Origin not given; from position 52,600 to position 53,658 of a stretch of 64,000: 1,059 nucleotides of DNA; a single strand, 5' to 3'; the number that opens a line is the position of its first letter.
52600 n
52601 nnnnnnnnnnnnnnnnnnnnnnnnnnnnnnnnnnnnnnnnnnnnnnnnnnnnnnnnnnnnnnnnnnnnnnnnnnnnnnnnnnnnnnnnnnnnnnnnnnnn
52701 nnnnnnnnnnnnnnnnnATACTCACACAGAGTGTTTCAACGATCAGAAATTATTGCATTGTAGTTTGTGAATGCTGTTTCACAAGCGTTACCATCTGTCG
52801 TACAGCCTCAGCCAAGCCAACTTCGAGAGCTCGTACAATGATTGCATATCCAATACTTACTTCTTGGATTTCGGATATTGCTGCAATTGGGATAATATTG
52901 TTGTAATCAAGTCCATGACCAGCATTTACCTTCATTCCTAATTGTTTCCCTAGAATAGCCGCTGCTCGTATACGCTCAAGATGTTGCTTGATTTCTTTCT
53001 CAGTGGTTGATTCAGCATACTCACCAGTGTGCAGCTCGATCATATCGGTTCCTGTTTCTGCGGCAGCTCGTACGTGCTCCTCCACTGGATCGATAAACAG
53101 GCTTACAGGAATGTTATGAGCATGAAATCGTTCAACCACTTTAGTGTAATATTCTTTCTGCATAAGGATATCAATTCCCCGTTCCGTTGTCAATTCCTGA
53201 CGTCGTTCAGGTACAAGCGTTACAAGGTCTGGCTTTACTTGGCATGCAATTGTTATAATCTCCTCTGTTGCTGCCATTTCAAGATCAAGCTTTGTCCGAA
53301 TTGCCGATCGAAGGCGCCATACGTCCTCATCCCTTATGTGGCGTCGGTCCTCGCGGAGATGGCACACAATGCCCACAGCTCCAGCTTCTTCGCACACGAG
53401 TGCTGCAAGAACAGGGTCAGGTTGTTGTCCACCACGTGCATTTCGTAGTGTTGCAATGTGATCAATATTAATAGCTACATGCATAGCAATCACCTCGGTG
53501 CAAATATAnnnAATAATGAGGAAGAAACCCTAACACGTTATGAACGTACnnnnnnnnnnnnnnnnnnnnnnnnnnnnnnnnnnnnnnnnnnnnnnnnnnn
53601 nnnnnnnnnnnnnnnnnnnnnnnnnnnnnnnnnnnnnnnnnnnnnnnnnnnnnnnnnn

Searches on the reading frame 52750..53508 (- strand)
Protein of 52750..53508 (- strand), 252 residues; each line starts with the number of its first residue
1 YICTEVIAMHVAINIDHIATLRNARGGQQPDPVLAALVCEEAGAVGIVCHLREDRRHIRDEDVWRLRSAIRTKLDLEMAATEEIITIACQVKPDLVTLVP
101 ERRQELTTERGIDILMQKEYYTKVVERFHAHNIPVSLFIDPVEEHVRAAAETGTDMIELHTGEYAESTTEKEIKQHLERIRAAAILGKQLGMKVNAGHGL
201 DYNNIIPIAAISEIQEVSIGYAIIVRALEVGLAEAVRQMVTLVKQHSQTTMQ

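Call 19: search_protein_families(library=pfam, proteins=[window:52750-53508:-], max_evalue=0.00001)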
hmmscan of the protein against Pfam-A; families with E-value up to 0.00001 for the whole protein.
window:52750-53508:- (252 aa): 1 family
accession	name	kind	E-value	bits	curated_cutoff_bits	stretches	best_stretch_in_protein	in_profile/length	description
PF03740.19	PdxJ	-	3e-95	318.2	24.5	1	11-242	2-233/234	Pyridoxal phosphate biosynthesis protein PdxJ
